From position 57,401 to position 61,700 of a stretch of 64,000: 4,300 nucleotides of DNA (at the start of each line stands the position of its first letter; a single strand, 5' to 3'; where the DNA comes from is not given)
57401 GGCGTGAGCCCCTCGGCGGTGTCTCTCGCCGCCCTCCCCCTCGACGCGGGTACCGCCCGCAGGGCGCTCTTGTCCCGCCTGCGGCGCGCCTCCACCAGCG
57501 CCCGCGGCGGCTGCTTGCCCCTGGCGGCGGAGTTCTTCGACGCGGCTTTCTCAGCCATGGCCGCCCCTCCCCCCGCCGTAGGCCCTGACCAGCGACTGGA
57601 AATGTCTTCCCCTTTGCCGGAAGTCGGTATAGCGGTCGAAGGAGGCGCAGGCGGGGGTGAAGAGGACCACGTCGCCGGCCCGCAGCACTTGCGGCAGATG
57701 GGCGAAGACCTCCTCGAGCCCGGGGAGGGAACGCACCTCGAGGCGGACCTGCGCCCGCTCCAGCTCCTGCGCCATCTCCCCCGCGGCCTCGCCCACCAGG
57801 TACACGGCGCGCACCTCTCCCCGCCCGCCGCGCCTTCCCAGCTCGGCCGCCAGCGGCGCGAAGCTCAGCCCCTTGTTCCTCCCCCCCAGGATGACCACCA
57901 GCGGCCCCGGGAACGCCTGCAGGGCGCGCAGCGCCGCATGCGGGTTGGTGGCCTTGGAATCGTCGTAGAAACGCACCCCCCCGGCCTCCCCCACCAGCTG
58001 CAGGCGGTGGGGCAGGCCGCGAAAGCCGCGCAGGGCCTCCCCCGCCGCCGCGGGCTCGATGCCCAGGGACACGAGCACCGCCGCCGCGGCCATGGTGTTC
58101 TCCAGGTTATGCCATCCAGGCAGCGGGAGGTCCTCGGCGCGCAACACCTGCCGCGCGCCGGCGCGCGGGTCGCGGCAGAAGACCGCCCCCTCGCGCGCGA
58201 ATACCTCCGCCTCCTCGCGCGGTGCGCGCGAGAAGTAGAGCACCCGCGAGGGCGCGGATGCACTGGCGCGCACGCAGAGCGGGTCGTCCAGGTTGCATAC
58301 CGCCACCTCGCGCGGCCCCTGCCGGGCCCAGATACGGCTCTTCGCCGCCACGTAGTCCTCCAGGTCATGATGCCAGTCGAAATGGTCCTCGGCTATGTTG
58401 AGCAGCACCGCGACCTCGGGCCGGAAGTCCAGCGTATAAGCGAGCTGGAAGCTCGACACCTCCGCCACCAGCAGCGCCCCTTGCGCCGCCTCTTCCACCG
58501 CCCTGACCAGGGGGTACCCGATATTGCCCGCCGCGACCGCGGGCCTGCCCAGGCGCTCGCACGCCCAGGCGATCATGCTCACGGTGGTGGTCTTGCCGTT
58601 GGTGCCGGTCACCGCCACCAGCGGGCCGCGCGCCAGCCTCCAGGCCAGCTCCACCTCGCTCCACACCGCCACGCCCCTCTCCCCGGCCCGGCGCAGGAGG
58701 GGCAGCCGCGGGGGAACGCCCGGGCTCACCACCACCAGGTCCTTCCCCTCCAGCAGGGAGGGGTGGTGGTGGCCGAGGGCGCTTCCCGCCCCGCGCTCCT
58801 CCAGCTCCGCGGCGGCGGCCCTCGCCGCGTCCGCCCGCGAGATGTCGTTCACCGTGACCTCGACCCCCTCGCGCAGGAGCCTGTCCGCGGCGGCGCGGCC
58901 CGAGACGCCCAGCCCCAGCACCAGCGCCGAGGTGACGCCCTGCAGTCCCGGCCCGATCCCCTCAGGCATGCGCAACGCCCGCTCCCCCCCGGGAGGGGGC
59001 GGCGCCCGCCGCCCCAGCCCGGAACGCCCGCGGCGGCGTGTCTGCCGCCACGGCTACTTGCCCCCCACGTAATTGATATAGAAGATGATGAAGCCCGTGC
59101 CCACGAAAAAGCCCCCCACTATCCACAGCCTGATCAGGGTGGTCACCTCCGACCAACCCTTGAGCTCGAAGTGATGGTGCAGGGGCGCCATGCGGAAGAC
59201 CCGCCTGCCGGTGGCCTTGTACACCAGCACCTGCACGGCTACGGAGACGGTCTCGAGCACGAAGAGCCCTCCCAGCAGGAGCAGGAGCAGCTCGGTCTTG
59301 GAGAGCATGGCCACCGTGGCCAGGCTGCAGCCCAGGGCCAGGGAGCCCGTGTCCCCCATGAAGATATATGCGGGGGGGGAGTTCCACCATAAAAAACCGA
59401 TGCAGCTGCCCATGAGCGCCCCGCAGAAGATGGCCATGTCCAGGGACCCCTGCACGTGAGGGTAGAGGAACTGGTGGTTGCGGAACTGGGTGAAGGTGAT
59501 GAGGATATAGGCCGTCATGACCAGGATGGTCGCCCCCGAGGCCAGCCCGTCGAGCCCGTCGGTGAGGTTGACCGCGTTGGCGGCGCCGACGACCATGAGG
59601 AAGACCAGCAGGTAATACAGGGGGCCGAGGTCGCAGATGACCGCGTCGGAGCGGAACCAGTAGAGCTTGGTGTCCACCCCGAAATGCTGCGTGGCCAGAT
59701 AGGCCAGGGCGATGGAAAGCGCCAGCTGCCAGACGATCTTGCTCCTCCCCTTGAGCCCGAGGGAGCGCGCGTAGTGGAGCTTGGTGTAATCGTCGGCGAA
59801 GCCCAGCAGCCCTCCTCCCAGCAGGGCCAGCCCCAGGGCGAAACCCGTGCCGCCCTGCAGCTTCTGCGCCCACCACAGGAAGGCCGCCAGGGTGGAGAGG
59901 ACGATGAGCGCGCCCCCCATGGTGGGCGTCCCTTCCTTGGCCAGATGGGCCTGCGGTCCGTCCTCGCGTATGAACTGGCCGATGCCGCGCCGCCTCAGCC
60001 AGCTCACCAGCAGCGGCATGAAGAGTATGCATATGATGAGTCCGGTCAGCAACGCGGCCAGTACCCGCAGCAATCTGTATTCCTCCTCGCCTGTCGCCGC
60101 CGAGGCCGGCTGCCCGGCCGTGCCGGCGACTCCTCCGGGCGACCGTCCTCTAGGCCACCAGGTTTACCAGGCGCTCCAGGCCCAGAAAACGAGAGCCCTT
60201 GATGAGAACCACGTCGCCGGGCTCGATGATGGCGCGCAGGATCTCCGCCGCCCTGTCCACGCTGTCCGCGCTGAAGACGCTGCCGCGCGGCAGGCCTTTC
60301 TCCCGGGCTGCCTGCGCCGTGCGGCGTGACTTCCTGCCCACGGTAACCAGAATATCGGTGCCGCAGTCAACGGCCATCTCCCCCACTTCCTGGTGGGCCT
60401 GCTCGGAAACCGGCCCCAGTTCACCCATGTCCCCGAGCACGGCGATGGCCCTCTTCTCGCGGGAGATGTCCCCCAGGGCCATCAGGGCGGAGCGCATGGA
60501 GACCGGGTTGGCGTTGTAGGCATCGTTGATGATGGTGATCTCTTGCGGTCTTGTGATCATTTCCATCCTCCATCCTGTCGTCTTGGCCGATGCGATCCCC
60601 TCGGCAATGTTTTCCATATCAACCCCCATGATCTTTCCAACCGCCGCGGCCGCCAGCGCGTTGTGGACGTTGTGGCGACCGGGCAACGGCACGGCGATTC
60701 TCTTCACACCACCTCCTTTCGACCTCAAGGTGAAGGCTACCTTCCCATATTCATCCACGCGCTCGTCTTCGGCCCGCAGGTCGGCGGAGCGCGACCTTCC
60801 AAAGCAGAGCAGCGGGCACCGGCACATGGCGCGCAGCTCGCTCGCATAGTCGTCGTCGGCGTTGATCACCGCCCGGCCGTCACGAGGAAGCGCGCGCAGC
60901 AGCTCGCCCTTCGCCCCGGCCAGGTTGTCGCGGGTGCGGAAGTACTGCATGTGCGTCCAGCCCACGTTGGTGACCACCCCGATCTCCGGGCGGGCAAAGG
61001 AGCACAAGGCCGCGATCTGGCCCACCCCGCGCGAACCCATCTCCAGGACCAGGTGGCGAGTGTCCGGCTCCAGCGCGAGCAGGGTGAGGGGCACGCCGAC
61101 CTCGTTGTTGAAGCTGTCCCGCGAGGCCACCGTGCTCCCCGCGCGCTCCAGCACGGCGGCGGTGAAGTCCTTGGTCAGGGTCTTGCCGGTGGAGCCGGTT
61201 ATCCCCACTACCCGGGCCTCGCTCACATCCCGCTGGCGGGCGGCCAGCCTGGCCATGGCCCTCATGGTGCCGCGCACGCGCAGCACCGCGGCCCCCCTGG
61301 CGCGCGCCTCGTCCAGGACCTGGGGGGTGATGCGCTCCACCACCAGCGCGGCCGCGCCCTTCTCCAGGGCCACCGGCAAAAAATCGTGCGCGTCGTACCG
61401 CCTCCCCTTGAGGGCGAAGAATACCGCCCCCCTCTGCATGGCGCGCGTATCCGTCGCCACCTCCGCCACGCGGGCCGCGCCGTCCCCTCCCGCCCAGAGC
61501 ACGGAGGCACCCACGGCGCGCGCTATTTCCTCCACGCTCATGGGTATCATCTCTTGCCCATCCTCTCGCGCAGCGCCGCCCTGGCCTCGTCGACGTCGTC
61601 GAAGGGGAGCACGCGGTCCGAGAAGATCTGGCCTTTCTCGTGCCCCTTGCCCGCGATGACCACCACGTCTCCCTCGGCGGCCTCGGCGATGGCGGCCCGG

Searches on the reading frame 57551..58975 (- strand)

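Call 16: search_protein_families(library=pfam, proteins=[window:57551-58975:-], max_evalue=0.001)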
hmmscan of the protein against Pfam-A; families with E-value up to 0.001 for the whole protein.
window:57551-58975:- (474 aa): 3 families
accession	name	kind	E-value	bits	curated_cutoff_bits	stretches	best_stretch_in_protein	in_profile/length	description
PF08245.18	Mur_ligase_M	-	1.5e-30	107.1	24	1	122-300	1-199/200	Mur ligase middle domain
PF02875.26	Mur_ligase_C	-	6.4e-15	56.5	28.4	1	323-443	1-127/127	Mur ligase, glutamate ligase domain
PF21799.2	MurD-like_N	-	2.2e-11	44.3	27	1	17-104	3-86/88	Mur ligase MurD-like, N-terminal domain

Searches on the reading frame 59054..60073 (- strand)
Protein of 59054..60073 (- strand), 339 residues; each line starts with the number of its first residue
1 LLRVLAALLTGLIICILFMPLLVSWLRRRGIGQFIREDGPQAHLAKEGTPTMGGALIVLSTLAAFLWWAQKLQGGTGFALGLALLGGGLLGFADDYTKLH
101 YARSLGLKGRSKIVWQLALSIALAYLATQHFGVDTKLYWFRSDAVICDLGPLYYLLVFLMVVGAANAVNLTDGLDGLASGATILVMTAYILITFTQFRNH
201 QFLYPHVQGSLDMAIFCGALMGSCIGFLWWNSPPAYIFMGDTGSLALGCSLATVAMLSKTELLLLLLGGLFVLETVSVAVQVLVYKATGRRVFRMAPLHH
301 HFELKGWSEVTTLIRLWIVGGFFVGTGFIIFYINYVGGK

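Call 16: search_protein_families(library=pfam, proteins=[window:59054-60073:-], max_evalue=0.001)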
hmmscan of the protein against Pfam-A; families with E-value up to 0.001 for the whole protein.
window:59054-60073:- (339 aa): 2 families
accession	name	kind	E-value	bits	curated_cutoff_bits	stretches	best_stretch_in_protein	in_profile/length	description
PF00953.26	Glycos_transf_4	-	9.4e-35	120.4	27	1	81-258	5-159/160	Glycosyl transferase family 4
PF10555.14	MraY_sig1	-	0.0002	21.1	20.1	1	46-58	1-13/13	Phospho-N-acetylmuramoyl-pentapeptide-transferase signature 1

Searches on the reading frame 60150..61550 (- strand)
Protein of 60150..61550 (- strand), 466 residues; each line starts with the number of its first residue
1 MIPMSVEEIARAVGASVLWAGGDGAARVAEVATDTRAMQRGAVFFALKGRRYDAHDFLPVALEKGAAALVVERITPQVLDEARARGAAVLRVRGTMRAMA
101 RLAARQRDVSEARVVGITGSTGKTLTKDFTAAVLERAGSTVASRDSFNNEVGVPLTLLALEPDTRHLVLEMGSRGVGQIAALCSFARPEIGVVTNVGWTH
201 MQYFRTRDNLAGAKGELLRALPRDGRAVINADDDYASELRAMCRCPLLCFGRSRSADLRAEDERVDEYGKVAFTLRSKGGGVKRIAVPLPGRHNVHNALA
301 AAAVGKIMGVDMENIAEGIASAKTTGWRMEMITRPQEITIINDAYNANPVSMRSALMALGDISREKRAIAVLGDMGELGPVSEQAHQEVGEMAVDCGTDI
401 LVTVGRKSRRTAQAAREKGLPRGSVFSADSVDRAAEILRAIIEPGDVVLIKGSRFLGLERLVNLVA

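Call 16: search_protein_families(library=pfam, proteins=[window:60150-61550:-], max_evalue=0.001)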
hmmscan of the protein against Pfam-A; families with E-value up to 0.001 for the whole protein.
window:60150-61550:- (466 aa): 3 families
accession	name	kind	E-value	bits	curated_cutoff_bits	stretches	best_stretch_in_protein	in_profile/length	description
PF08245.18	Mur_ligase_M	-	2.1e-42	145.8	24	1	117-304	1-199/200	Mur ligase middle domain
PF02875.26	Mur_ligase_C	-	8.9e-24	85.2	28.4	1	328-454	2-127/127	Mur ligase, glutamate ligase domain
PF01225.30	Mur_ligase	-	2.1e-07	31.6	21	1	29-106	3-94/95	Mur ligase family, catalytic domain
